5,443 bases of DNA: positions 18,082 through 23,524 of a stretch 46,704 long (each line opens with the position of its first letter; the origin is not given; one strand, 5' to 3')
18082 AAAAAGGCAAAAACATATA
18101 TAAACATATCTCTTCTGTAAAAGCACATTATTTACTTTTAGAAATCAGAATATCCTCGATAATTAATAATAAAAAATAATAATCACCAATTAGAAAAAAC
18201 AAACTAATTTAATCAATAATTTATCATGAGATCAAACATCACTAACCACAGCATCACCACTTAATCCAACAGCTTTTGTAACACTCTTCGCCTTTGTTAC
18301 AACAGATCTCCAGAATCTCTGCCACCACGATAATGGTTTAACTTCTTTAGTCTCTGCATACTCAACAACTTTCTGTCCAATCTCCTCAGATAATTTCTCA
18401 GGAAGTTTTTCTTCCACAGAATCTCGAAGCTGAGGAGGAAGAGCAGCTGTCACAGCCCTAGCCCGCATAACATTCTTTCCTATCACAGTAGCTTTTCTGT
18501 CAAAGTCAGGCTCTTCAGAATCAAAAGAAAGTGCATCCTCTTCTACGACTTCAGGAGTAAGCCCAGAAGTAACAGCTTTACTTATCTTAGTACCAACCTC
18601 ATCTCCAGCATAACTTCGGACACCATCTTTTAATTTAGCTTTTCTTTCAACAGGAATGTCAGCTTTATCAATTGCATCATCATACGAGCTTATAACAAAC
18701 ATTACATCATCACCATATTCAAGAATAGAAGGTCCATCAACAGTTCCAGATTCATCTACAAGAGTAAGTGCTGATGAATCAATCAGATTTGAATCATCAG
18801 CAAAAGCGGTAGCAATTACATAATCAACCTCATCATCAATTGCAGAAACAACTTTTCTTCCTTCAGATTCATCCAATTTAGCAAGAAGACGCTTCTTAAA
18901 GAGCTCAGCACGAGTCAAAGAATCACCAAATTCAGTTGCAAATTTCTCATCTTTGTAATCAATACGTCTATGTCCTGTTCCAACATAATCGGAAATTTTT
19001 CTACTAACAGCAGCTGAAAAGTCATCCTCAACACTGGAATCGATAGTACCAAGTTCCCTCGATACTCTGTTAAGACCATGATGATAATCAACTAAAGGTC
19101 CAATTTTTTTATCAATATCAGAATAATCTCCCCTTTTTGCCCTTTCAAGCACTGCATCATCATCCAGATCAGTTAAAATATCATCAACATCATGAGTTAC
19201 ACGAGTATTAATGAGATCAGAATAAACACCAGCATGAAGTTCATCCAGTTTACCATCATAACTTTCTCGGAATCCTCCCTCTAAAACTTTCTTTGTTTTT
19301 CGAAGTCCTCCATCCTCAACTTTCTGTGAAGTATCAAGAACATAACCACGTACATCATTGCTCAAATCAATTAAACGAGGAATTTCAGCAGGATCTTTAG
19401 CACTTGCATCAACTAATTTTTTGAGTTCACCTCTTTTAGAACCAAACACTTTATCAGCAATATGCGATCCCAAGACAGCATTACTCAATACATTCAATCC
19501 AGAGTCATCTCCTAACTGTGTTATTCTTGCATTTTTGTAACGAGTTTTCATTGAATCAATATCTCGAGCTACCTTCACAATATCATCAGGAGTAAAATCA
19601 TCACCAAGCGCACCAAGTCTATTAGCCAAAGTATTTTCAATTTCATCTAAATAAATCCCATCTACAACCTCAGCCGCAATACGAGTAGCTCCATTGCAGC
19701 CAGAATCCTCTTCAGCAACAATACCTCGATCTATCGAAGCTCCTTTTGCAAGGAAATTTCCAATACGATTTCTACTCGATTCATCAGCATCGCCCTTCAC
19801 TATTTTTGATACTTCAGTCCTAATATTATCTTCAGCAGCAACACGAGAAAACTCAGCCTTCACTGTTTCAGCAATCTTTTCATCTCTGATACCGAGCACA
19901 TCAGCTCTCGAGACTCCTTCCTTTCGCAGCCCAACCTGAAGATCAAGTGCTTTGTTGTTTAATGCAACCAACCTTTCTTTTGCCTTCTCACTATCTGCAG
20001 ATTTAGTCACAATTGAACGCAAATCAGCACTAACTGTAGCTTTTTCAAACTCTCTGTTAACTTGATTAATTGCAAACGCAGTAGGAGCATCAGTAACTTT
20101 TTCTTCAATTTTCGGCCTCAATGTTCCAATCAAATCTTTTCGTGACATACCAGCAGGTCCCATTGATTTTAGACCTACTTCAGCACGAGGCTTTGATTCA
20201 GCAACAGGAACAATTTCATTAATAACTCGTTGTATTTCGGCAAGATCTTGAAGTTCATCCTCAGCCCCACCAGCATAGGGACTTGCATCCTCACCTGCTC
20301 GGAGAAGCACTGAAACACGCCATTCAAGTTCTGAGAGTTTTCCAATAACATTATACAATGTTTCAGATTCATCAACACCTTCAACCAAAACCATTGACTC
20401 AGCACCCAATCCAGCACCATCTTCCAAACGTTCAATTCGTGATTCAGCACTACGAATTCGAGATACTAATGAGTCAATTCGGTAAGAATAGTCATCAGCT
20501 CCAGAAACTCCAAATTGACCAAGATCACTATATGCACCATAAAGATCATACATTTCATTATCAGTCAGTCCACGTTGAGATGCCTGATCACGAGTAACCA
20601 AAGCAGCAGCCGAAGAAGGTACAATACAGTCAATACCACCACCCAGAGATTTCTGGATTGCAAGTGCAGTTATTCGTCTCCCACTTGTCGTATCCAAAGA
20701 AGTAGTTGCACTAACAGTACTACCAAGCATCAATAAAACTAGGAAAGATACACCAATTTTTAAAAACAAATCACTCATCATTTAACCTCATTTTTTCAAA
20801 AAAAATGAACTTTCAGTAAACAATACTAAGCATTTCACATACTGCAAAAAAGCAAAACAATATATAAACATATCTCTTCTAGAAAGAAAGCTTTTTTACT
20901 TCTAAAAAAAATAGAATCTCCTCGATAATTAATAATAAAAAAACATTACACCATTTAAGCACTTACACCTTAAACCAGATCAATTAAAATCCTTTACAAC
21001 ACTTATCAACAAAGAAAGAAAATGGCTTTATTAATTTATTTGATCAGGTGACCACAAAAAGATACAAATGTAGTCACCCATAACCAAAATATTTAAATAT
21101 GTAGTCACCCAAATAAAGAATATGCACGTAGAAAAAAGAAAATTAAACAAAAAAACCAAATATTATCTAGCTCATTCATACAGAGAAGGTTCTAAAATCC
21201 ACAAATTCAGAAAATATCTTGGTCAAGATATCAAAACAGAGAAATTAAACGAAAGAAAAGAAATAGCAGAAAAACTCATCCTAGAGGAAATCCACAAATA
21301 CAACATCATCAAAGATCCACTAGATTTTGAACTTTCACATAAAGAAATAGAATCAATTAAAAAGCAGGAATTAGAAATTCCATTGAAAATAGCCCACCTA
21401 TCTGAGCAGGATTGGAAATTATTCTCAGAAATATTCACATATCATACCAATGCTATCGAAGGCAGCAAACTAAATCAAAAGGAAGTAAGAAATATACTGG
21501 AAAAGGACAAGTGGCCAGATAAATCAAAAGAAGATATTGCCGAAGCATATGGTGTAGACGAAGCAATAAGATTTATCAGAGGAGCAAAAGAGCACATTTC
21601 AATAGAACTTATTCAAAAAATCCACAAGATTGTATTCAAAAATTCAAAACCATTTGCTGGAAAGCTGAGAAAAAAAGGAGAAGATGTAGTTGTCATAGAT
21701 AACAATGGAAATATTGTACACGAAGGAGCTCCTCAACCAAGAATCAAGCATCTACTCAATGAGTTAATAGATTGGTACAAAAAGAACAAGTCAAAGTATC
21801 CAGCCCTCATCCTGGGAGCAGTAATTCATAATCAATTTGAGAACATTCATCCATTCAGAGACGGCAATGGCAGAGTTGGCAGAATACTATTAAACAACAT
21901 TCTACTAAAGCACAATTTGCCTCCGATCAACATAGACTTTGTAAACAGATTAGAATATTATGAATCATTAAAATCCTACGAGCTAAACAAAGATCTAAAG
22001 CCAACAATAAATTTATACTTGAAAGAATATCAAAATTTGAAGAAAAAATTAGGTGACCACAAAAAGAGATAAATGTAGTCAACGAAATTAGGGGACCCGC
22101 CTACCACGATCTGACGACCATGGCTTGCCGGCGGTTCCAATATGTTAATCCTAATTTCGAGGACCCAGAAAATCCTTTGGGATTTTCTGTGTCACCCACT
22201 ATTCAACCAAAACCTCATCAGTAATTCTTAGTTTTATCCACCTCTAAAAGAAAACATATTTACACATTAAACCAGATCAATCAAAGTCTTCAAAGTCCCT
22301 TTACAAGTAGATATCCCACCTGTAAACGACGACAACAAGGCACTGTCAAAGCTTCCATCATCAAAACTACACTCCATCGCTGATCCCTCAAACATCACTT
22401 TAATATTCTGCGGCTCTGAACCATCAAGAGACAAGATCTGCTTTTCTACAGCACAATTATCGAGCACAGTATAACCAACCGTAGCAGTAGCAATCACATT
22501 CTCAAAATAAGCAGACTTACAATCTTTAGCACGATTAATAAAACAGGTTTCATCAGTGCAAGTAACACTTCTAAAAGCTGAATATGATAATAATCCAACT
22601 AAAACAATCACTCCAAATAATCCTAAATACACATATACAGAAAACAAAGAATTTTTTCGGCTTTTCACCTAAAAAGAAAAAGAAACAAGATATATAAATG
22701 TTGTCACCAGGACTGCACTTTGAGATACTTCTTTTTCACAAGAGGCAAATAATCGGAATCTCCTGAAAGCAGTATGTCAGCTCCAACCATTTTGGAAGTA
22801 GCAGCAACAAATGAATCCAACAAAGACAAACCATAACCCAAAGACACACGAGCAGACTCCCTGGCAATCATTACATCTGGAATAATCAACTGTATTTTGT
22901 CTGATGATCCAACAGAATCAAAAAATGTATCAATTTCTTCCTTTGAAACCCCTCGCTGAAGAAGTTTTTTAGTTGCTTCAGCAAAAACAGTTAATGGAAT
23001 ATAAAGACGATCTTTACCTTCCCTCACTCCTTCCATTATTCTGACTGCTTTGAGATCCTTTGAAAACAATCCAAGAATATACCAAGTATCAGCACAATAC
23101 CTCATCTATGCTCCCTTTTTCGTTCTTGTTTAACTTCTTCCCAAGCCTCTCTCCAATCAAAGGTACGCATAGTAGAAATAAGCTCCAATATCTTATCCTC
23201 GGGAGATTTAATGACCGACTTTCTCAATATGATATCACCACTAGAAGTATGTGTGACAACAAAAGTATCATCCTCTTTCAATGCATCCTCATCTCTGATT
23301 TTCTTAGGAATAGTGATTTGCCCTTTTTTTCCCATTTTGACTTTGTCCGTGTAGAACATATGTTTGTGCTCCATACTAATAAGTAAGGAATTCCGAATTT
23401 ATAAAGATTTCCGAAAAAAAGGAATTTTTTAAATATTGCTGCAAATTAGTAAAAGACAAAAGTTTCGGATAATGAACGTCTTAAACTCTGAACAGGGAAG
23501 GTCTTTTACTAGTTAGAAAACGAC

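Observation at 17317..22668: Repeated module of a small Cys-rich membrane protein plus a large secreted protein, sharing one leader and signal-peptide cassette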

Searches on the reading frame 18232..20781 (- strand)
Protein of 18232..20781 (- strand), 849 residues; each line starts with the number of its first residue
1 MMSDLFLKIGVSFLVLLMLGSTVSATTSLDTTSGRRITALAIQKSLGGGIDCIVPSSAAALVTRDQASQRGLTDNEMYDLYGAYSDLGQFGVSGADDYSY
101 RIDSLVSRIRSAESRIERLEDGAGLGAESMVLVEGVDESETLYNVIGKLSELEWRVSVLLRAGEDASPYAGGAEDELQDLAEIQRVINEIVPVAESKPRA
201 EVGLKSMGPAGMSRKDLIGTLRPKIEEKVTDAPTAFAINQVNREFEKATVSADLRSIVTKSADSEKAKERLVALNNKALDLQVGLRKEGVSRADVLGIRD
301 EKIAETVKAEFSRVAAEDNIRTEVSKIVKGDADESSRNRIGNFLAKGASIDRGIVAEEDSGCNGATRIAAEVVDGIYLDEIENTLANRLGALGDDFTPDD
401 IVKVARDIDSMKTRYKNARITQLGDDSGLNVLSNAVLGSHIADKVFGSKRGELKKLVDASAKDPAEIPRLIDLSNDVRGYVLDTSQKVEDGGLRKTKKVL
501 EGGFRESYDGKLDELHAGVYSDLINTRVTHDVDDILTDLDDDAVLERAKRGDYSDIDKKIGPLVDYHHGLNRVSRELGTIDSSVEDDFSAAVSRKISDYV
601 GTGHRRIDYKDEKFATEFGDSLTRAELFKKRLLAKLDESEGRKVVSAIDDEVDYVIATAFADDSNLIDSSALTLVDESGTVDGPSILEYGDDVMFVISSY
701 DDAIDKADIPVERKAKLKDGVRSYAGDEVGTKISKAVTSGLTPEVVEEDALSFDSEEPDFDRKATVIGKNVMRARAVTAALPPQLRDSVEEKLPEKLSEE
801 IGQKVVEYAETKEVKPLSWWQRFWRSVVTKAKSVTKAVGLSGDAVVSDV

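Call 11: search_protein_families(library=pfam, proteins=[window:18232-20781:-], max_evalue=0.01)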
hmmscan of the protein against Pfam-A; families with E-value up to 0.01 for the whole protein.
window:18232-20781:- (849 aa): 0 families

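Call 65: find_homologous_proteins(query=window:18232-20781:-, max_evalue=0.001)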
Query window:18232-20781:-: 8000 candidates shared short words with the query, none scored E <= 0.001.
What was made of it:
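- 18232..20781 (-): 849-aa acidic secreted protein with signal peptide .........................|T. It is an orphan with no TM anchor. No homolog found in call 65.
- Tried and rejected: The same search with the 849-aa protein returned nothing (call 65).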

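Call 67: search_protein_families(library=ncbifam, proteins=[window:18232-20781:-], max_evalue=0.01)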
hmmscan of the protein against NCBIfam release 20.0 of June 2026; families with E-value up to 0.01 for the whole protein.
window:18232-20781:- (849 aa): 0 families
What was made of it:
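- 18232..20781 (-): No Pfam or NCBIfam hit in calls 11 and 67.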

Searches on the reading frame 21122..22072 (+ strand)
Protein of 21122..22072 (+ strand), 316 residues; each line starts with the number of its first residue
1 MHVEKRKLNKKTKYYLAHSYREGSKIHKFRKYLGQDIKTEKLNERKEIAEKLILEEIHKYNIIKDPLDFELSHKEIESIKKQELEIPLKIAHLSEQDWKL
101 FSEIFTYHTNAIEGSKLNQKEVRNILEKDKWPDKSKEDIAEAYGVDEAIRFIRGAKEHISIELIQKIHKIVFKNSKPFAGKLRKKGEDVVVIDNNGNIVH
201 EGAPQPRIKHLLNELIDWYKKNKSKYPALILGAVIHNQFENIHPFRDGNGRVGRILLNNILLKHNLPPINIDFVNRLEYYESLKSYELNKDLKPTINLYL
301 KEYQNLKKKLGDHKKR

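Call 11: search_protein_families(library=pfam, proteins=[window:21122-22072:+], max_evalue=0.01)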
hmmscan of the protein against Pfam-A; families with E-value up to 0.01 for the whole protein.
window:21122-22072:+ (316 aa): 1 family
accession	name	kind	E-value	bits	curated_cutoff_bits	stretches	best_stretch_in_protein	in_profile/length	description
PF02661.23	Fic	-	5.4e-20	72.5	24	1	159-261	2-93/93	Fic/DOC family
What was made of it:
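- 21122..22072 (+): Fic/DOC-family gene (316 aa, motif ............). It lies between small-Cys2 and the 849-aa gene's promoter. Call 11 (PF02661, E 5e-20).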

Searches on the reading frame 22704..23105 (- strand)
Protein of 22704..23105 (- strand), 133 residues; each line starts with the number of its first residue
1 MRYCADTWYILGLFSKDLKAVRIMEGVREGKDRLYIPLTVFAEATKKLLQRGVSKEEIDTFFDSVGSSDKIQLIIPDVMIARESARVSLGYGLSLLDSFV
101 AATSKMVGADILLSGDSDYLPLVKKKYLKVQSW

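Call 11: search_protein_families(library=pfam, proteins=[window:22704-23105:-], max_evalue=0.01)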
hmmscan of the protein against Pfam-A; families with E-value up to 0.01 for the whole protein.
window:22704-23105:- (133 aa): 1 family
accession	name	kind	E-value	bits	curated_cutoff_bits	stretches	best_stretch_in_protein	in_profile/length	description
PF01850.27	PIN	-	8.4e-08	33.3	23.6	1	3-119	1-114/120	PIN domain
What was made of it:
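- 22704..23374 (-): VapBC-type toxin-antitoxin pair directly upstream of small-Cys2. The PIN-domain gene is at 22704-23105 and the AbrB/MazE-type gene at 23102-23374. Call 11.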

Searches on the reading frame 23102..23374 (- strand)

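Call 11: search_protein_families(library=pfam, proteins=[window:23102-23374:-], max_evalue=0.01)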
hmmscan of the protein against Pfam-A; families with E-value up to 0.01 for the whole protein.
window:23102-23374:- (90 aa): 3 families
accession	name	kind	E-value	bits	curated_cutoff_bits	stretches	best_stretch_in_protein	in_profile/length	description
PF04014.23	MazE_antitoxin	-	5.7e-08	33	24.7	1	12-53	2-43/48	Antidote-toxin recognition MazE, bacterial antitoxin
PF15937.10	PrlF_antitoxin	-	6.7e-05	23.4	32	1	13-65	3-54/99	prlF antitoxin for toxin YhaV_toxin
PF14593.12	PH_3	-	0.0026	18.2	25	1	5-41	39-73/104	PH domain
